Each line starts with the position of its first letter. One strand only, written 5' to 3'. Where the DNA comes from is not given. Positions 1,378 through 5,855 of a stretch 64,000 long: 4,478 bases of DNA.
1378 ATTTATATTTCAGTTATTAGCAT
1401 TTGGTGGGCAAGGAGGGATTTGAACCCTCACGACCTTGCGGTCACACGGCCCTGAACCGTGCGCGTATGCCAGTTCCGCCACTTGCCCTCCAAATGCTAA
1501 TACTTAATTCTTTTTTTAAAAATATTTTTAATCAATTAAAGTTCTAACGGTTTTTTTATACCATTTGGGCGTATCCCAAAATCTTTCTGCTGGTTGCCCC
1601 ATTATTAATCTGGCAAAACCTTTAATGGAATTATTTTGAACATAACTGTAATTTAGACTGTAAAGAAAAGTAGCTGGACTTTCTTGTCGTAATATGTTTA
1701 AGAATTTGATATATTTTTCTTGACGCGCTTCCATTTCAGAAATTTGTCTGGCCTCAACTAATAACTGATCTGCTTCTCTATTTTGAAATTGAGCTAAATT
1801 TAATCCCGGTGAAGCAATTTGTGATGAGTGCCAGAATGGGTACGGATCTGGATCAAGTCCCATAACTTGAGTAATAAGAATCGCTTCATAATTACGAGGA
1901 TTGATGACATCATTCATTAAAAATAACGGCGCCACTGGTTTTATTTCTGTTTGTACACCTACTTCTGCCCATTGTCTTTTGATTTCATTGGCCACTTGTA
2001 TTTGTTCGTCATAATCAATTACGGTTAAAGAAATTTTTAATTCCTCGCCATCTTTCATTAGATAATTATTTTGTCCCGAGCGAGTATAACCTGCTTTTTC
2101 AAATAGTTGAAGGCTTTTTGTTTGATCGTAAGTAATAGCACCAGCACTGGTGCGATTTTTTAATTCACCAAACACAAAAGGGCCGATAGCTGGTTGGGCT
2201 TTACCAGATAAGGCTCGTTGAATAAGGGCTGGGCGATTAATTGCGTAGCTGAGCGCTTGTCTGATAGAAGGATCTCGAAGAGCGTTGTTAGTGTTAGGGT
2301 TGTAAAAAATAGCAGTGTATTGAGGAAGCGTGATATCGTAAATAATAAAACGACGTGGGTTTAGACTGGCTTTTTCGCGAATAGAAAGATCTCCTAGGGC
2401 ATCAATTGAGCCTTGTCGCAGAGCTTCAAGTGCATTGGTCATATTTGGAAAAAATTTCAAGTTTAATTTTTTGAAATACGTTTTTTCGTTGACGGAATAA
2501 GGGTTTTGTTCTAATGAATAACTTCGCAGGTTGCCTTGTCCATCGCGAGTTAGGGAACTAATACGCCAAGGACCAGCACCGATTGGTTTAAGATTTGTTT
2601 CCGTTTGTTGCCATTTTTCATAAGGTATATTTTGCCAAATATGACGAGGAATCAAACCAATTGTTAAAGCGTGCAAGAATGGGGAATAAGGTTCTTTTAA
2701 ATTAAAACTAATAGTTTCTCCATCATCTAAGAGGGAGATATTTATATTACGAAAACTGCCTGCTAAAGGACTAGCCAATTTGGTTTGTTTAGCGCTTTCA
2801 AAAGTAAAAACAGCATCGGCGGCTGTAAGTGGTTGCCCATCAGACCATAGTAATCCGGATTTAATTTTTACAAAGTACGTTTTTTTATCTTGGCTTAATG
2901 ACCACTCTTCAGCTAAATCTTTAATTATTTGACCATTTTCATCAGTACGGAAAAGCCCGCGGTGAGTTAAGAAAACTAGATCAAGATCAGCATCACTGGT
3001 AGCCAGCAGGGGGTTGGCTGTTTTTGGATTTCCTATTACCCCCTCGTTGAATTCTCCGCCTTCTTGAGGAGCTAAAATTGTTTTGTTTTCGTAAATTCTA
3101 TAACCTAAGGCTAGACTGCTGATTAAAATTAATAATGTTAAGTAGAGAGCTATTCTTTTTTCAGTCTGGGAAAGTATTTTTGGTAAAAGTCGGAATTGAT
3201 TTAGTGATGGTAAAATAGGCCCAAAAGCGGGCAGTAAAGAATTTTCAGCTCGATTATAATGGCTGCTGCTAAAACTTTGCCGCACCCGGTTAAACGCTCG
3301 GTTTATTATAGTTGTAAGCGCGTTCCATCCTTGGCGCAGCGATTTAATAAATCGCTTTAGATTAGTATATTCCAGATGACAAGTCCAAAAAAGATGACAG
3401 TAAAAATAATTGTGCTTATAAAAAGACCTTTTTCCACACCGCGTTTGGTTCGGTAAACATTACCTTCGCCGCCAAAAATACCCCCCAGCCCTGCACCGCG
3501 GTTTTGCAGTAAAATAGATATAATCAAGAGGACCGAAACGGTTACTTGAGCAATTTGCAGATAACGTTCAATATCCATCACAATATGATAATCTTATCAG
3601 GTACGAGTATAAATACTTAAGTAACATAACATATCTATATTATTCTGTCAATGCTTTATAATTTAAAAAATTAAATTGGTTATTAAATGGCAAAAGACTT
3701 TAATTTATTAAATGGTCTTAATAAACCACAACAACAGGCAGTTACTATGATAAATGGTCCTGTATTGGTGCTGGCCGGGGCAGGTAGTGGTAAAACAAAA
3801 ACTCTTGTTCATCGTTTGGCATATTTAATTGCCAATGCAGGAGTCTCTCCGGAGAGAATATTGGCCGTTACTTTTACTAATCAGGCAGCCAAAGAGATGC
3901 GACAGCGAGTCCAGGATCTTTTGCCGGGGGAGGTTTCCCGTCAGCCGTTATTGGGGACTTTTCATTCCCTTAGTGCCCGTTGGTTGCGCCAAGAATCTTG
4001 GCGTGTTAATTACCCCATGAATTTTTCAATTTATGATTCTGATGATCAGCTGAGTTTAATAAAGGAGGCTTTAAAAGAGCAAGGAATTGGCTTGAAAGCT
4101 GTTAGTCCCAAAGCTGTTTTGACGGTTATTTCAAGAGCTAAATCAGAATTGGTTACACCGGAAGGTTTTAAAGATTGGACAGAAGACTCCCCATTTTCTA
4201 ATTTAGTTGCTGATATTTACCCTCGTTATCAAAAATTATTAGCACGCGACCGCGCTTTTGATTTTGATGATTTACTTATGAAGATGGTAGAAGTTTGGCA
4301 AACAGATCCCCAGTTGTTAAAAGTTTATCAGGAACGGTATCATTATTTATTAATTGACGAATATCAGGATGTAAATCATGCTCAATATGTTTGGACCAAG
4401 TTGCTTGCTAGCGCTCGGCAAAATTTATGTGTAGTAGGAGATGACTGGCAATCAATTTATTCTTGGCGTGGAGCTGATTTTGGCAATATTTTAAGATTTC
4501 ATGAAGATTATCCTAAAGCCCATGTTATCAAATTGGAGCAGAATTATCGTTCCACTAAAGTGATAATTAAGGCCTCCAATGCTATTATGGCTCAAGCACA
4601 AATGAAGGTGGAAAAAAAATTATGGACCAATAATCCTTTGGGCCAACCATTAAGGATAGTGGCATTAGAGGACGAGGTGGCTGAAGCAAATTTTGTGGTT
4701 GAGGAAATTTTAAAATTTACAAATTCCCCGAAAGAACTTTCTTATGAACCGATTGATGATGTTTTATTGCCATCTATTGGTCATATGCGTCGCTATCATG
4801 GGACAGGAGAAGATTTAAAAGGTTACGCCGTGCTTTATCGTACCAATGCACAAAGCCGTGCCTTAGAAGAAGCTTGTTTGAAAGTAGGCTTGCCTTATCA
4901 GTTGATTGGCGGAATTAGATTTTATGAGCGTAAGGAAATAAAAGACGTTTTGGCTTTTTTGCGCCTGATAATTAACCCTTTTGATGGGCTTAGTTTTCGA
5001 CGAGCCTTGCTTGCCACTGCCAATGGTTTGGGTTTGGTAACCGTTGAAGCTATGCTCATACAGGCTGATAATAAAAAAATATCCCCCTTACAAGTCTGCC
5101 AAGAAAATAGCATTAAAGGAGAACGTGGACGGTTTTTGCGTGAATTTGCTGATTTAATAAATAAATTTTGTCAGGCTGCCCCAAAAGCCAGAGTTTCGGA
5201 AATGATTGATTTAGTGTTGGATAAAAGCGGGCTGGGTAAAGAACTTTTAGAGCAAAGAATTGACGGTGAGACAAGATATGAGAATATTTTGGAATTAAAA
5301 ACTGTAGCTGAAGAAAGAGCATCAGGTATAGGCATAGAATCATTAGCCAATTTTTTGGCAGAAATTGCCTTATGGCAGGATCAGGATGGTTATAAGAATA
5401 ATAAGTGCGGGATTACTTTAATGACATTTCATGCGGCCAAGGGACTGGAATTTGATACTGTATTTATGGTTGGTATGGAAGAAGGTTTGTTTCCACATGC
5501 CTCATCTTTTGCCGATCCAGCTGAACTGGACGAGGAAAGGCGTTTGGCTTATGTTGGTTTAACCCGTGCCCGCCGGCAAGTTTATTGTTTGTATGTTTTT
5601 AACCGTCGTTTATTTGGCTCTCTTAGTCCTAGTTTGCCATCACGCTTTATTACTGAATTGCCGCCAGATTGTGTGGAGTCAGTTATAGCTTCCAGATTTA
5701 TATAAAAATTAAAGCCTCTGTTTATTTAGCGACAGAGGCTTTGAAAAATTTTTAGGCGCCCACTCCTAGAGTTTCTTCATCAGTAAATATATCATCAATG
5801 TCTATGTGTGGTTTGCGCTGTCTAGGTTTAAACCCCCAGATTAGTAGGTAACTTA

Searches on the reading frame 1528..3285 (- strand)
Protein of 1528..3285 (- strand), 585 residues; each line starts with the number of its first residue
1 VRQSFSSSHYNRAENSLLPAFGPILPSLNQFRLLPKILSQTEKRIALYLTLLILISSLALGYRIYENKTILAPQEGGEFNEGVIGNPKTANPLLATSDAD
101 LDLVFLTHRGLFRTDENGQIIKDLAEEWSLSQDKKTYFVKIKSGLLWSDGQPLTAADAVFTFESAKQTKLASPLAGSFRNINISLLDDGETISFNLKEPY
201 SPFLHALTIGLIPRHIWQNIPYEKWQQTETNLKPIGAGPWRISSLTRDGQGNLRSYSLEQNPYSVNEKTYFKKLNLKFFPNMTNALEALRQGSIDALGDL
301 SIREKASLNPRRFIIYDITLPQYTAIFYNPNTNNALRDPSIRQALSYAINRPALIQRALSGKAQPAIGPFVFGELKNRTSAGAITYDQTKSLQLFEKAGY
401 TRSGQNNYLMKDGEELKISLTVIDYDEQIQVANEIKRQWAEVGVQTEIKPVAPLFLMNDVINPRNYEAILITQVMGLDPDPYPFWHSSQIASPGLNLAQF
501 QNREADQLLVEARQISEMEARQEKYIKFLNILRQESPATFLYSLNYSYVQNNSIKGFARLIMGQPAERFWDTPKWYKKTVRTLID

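Call 60: search_protein_families(library=pfam, proteins=[window:1531-3285:-], max_evalue=0.0001)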
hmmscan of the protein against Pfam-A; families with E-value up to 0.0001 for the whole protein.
window:1531-3285:- (585 aa): 1 family
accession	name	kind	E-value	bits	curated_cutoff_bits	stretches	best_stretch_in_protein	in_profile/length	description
PF00496.27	SBP_bac_5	-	1.4e-59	202.5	32.4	1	120-486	2-358/368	Bacterial extracellular solute-binding proteins, family 5 Middle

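Call 72: find_encoding_contigs(protein=window:1528-3285:-, flank=10000, max_places=4)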
Protein window:1528-3285:- (585 aa): no gene with exactly this product is on record in the collection.

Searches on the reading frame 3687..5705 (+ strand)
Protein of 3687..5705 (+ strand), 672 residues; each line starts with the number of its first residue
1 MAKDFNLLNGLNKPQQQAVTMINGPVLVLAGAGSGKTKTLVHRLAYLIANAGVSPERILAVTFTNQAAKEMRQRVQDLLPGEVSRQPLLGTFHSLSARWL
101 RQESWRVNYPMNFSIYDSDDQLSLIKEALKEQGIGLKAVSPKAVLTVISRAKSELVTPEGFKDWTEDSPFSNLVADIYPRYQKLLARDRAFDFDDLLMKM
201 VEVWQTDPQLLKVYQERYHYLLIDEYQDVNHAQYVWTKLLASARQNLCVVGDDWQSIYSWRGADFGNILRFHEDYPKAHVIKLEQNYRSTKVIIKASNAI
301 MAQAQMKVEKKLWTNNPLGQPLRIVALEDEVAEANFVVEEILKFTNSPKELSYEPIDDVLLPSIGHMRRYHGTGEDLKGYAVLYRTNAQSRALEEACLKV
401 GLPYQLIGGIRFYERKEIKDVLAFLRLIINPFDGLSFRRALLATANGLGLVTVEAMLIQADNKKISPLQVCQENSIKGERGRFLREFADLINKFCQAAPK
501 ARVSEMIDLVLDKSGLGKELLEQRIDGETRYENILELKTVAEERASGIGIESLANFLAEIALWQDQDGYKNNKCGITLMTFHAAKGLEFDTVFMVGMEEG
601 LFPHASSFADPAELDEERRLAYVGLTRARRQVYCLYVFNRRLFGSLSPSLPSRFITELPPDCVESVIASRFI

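Call 60: search_protein_families(library=pfam, proteins=[window:3687-5702:+], max_evalue=0.0001)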
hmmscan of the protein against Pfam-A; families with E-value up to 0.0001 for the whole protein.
window:3687-5702:+ (672 aa): 6 families
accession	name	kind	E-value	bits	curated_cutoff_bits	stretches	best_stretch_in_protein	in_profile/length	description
PF00580.27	UvrD-helicase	-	1.3e-87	294.3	23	1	11-276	1-271/271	UvrD/REP helicase N-terminal domain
PF13361.12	UvrD_C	-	1.2e-62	212.9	25.6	1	281-636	1-347/350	UvrD-like helicase C-terminal domain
PF13245.12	AAA_19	-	3.9e-21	76.1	25.1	1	15-259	1-132/134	AAA domain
PF13538.12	UvrD_C_2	-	5.4e-09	36.2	27.4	1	576-633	2-50/52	UvrD-like helicase C-terminal domain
PF01443.25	Viral_helicase1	-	7.1e-08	33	21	0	213-320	54-159/228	Viral superfamily 1 RNA helicase core domain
PF13604.12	AAA_30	-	4.9e-06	26.8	27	0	11-75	2-66/191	AAA domain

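Call 73: find_encoding_contigs(protein=window:3687-5705:+, flank=10000, max_places=4)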
Protein window:3687-5705:+ (672 aa): 1 contig read that carries it; 1 place shown.
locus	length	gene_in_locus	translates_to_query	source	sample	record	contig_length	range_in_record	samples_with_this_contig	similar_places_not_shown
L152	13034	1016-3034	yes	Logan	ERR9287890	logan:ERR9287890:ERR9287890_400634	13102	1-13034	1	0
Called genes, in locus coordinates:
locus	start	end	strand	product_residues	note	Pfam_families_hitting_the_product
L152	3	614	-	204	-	?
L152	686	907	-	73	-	PF03840:SecG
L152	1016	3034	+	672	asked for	PF00580:UvrD-helicase, PF13245:AAA_19, PF13604:AAA_30 (faint), PF01443:Viral_helicase1 (faint), PF13361:UvrD_C, PF13538:UvrD_C_2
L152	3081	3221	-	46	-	-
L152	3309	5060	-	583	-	PF01541:GIY-YIG (weak), PF27096:UvrC_M, PF02151:UVR, PF22920:UvrC_RNaseH, PF08459:UvrC_RNaseH_dom, PF14520:HHH_5 (weak)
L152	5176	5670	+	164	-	-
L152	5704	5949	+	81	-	-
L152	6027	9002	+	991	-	PF00005:ABC_tran (faint), PF02463:SMC_N (faint), PF13191:AAA_16 (faint), PF13481:AAA_25 (faint), PF13555:AAA_29 (faint), PF20720:nSTAND3 (faint), PF17760:UvrA_inter, PF17755:UvrA_DNA-bind, +1 more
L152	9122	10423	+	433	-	PF04932:Wzy_C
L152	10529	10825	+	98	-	PF00166:Cpn10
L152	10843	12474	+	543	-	PF00118:Cpn60_TCP1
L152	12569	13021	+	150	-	-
